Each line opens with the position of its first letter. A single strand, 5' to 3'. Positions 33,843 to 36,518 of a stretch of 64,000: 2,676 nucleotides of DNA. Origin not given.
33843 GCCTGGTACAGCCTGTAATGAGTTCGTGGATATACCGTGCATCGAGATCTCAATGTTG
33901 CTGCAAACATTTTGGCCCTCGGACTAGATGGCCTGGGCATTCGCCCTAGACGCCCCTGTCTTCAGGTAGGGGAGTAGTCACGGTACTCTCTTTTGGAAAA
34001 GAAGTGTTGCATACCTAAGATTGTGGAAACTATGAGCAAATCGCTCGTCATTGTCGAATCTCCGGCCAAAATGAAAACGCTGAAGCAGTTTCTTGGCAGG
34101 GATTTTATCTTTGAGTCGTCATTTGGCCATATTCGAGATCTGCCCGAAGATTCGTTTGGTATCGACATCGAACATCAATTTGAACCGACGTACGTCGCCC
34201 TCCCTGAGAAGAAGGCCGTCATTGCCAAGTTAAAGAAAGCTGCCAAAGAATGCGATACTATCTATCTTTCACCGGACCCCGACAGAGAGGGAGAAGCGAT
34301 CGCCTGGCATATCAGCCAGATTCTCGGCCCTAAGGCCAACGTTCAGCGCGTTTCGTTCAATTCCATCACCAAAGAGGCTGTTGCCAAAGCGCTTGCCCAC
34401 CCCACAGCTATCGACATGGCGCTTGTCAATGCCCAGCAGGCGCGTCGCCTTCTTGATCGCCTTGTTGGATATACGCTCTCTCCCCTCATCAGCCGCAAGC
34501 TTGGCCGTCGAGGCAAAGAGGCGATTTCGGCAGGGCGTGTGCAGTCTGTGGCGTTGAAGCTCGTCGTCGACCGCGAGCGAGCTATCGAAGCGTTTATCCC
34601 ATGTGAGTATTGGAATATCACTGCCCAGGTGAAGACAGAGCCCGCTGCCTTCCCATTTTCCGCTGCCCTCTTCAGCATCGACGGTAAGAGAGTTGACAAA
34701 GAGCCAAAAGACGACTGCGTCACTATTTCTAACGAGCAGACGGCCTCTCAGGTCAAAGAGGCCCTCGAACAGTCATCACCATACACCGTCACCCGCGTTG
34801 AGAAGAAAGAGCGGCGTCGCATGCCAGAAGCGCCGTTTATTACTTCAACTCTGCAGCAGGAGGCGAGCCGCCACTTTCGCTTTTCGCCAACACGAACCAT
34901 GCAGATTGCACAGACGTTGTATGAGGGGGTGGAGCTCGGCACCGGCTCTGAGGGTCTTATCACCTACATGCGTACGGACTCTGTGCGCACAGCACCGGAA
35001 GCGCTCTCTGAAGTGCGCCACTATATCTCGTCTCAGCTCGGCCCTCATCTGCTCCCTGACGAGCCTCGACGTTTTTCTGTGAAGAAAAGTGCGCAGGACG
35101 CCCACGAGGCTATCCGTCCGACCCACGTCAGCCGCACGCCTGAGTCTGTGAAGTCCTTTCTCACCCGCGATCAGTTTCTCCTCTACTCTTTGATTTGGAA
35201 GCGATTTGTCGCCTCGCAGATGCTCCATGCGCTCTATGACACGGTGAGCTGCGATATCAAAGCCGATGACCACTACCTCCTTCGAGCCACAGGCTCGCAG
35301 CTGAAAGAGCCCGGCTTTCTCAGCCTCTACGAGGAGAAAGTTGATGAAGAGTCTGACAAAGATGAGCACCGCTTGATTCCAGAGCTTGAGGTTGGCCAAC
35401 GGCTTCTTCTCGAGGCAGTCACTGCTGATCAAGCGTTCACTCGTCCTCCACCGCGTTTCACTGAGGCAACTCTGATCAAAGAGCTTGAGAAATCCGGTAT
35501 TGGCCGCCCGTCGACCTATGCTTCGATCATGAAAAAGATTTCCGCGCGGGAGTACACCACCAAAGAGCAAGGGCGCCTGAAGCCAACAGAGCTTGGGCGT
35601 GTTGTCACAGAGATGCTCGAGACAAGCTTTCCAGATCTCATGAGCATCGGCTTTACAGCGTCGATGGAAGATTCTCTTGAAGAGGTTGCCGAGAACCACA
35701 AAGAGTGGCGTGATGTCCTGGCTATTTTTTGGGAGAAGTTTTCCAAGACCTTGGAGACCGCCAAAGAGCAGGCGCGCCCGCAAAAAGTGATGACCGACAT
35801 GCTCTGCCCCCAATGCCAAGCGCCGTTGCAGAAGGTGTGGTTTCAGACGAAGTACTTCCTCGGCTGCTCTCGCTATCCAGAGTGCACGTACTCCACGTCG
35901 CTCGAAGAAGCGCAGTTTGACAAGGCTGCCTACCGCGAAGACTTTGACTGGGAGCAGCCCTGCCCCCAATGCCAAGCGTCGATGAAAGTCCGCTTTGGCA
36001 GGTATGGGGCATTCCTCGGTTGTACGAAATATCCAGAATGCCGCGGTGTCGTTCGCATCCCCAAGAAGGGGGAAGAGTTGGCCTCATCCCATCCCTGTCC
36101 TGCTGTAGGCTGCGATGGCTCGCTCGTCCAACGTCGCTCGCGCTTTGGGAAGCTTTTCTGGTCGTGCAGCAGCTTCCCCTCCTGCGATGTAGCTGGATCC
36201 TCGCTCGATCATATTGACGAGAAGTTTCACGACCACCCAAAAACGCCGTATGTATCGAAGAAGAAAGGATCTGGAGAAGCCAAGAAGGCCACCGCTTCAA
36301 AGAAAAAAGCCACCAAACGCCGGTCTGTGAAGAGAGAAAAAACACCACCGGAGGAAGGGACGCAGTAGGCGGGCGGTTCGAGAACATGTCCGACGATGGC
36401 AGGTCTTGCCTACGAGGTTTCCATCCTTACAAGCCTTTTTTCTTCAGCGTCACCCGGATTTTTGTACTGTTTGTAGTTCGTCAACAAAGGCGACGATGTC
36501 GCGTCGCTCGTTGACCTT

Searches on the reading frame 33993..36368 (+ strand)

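Call 9: search_protein_families(library=ncbifam, proteins=[window:33993-36368:+])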
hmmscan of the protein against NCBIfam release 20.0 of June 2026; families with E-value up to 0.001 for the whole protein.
window:33993-36368:+ (791 aa): 12 families
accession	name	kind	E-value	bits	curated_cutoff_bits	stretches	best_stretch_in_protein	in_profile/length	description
NF004966.0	PRK06319.1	equivalog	0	1181.3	868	1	14-780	1-774/862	DNA topoisomerase I/SWI domain fusion protein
TIGR01051.1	topA_bact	equivalog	1e-227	758.1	456.4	2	18-637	1-631/632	type I DNA topoisomerase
NF006451.0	PRK08780.1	equivalog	1.3e-198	662.2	1265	1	14-595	1-581/824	DNA topoisomerase I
TIGR01054.1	rgy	equivalog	9e-82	275.2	471.7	1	71-584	703-1170/1172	reverse gyrase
TIGR01057.1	topA_arch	equivalog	1e-75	255.2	458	1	9-631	10-618/618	DNA topoisomerase I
NF004438.0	PRK05776.1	equivalog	1.5e-75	254.7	793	1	33-594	46-586/677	DNA topoisomerase I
NF005829.0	PRK07726.1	subfamily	1.5e-74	251.9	597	1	72-642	78-648/669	DNA topoisomerase 3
NF005555.0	PRK07220.1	equivalog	2.5e-74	250.9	635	2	69-637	80-625/740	DNA topoisomerase I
NF011532.0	PRK14973.1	equivalog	3.8e-73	246.7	930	1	68-646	78-632/936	DNA topoisomerase I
TIGR01056.1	topB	subfamily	7.9e-66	222.9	515.75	1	74-686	82-643/706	DNA topoisomerase III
NF006032.0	PRK08173.1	equivalog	3.5e-41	140.8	1058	1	75-610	86-632/863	DNA topoisomerase III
NF011313.0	PRK14724.1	equivalog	3.9e-29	101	1088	1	79-502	94-523/988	DNA topoisomerase III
